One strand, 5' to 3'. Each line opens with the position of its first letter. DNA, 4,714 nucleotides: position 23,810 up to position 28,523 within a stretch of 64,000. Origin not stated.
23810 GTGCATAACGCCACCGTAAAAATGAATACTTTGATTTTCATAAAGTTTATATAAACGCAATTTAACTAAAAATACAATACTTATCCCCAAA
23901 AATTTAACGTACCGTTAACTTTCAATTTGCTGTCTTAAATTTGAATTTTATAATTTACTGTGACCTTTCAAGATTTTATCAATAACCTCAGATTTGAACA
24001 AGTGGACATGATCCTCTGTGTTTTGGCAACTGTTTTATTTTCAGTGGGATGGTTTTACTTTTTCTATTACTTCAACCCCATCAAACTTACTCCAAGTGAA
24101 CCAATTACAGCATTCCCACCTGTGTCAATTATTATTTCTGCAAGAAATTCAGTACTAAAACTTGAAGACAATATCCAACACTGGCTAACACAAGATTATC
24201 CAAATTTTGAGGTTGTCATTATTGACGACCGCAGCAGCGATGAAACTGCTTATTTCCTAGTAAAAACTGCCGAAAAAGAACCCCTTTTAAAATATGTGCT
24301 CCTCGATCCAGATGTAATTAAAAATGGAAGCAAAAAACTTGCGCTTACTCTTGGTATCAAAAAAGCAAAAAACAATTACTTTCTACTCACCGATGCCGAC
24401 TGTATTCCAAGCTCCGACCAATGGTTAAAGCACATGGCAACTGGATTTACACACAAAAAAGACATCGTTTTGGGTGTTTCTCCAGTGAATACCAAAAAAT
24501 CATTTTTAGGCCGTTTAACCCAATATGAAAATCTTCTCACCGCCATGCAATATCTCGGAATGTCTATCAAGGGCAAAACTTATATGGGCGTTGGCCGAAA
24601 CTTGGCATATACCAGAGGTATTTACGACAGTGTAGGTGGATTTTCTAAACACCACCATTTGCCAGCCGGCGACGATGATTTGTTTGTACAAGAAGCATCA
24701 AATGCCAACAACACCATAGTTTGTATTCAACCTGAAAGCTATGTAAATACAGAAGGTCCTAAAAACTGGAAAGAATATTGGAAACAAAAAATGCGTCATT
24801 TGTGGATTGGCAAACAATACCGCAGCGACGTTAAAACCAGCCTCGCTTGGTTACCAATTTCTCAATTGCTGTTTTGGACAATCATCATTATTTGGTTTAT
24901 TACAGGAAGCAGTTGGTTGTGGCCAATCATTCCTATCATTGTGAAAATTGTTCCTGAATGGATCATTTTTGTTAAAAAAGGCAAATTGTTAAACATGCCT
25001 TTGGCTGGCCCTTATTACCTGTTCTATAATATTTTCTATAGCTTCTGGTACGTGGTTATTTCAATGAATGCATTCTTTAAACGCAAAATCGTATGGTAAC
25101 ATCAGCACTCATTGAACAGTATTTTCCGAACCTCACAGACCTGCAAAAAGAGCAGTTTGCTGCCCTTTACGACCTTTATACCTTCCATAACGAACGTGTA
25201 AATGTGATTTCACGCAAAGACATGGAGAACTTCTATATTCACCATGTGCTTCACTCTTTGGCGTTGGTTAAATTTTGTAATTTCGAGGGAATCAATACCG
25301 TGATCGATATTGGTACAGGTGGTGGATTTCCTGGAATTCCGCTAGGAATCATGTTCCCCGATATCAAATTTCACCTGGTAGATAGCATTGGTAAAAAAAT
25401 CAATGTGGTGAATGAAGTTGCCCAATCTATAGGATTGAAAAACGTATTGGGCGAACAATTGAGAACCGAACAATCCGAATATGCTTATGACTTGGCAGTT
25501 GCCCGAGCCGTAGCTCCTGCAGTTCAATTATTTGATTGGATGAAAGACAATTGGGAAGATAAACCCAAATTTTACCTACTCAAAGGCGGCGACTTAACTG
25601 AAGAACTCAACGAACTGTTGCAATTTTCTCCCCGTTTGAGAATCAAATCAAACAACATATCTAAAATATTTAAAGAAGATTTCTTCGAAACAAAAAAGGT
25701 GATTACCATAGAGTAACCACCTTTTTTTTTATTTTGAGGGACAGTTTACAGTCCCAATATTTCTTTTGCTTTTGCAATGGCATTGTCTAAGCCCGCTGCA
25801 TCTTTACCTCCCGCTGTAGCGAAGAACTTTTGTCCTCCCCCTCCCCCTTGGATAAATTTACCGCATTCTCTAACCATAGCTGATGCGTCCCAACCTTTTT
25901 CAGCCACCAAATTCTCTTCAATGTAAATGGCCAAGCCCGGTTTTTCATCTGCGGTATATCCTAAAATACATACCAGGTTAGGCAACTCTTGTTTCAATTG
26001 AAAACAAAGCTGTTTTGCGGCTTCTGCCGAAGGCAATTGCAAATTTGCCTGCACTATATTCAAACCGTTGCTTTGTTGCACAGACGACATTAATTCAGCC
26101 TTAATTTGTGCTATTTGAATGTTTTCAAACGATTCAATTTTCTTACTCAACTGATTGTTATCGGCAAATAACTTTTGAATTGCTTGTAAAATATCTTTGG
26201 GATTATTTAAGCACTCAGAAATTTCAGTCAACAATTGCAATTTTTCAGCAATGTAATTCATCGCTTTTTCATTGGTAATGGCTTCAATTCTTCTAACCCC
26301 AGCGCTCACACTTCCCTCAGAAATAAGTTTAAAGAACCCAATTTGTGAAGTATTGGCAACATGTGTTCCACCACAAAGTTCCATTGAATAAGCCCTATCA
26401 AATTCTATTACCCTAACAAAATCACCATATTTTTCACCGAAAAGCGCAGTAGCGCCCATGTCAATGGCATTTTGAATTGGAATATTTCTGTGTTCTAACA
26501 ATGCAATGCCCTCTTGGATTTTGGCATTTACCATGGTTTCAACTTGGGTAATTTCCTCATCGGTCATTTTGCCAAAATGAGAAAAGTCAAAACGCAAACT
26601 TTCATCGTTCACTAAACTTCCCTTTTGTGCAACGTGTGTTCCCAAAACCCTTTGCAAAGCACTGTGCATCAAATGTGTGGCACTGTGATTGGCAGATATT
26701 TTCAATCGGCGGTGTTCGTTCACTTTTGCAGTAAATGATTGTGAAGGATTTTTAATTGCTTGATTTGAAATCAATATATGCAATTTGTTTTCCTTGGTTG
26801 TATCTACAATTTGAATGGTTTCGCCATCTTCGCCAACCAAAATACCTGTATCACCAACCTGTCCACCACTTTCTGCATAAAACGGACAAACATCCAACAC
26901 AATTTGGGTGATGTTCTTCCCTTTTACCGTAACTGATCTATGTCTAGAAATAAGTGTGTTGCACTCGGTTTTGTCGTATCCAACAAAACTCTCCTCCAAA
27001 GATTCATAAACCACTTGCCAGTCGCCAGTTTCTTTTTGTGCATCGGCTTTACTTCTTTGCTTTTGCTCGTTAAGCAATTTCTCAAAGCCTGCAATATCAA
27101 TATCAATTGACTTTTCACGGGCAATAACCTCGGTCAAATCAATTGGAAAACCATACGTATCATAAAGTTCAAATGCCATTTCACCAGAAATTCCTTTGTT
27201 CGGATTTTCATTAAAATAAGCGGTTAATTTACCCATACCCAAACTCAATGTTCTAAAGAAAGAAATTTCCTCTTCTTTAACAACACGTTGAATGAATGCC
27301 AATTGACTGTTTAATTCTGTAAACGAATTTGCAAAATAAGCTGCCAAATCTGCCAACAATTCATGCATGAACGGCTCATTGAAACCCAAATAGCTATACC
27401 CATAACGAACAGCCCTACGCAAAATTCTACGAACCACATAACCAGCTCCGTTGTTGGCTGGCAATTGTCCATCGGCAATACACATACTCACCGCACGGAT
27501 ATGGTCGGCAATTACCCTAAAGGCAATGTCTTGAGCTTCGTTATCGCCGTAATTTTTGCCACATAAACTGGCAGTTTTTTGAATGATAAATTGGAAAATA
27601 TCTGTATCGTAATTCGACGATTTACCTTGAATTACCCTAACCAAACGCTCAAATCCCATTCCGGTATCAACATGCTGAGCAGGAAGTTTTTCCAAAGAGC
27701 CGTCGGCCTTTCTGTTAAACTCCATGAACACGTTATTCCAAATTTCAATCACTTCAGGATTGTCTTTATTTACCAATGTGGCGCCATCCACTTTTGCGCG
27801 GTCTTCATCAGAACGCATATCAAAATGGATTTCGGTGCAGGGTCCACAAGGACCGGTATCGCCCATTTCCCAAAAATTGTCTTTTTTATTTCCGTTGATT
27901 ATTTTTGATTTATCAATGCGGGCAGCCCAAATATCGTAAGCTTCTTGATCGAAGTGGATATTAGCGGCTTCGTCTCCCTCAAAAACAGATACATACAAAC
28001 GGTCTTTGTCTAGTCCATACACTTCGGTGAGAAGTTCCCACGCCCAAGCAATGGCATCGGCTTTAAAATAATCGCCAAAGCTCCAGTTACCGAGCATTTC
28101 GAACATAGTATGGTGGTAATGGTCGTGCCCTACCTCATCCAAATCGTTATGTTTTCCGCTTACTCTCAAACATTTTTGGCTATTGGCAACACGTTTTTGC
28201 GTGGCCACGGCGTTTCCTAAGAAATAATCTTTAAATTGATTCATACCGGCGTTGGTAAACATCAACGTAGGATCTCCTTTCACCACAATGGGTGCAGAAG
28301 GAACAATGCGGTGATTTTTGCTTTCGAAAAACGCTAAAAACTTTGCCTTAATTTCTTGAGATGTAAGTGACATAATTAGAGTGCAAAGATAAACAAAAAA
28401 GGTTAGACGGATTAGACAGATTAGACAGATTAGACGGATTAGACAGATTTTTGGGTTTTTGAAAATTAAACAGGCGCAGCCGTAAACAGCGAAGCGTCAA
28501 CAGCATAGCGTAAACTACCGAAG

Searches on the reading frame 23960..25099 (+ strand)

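Call 6: search_protein_families(library=pfam, proteins=[window:23960-25099:+], max_evalue=0.01)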
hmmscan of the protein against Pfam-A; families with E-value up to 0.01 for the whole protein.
window:23960-25099:+ (379 aa): 5 families
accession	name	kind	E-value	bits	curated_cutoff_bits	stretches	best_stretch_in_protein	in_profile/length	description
PF00535.33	Glycos_transf_2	-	3.8e-19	69.7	23.3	1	56-224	1-166/168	Glycosyl transferase family 2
PF13641.12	Glyco_tranf_2_3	-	2.2e-15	57.7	27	1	53-279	1-226/230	Glycosyltransferase like family 2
PF13632.12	Glyco_trans_2_3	-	9.1e-09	35.8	27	1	141-327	2-191/198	Glycosyl transferase family group 2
PF10111.15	Glyco_tranf_2_2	-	8.4e-07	29.2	27.3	1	56-160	1-104/276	Glycosyltransferase like family 2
PF13506.12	Glyco_transf_21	-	1.6e-06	28.2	21.7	1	120-279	14-171/174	Glycosyl transferase family 21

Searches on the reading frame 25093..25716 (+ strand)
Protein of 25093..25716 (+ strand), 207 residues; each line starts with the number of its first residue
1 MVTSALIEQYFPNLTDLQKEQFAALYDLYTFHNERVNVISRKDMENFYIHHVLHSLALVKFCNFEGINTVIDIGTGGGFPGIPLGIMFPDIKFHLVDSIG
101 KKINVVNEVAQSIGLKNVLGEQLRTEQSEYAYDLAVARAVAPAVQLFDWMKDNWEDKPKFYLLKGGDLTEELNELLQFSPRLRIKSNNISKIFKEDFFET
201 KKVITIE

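Call 6: search_protein_families(library=pfam, proteins=[window:25093-25716:+], max_evalue=0.01)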
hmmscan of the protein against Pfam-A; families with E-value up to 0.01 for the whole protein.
window:25093-25716:+ (207 aa): 2 families
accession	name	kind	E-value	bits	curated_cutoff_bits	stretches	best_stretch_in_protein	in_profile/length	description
PF02527.21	GidB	-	1.2e-35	122.9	27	1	18-175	1-159/184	rRNA small subunit methyltransferase G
PF13847.12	Methyltransf_31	-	9.1e-06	25.9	27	1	68-152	5-85/145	Methyltransferase domain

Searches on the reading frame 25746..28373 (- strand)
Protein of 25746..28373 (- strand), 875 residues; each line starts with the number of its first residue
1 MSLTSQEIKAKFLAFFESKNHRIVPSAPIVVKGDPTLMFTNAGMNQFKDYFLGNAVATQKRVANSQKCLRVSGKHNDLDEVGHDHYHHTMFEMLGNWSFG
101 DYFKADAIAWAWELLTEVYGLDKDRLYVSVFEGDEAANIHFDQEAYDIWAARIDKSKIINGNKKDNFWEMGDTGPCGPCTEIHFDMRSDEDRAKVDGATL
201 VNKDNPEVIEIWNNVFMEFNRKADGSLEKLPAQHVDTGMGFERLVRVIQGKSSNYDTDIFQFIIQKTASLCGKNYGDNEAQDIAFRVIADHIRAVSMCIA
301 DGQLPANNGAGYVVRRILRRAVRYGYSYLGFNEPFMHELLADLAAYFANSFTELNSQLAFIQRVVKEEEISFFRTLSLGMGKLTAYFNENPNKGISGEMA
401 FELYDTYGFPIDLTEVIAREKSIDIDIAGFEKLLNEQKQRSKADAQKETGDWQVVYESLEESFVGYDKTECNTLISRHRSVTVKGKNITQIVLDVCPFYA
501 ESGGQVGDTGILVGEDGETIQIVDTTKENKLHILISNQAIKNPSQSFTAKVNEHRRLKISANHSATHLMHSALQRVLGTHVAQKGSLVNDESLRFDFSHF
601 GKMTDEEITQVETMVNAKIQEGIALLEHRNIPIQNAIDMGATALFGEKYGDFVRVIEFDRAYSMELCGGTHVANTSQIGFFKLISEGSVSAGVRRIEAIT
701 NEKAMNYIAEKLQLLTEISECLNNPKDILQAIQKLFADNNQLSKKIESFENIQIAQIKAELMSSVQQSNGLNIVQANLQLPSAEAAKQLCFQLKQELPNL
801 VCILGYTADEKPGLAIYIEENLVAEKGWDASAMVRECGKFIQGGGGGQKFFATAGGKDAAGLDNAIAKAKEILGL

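Call 6: search_protein_families(library=pfam, proteins=[window:25746-28373:-], max_evalue=0.01)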
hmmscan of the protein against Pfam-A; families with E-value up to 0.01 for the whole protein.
window:25746-28373:- (875 aa): 3 families
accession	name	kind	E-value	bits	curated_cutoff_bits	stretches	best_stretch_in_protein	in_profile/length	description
PF01411.24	tRNA-synt_2c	-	2.8e-191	637.2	30.3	1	7-539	1-534/552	tRNA synthetases class II (A)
PF07973.19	tRNA_SAD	-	7.8e-16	58.2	24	1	653-697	1-44/44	Threonyl and Alanyl tRNA synthetase second additional domain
PF02272.25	DHHA1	-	1.1e-07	32.7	25.9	1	783-873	15-100/102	DHHA1 domain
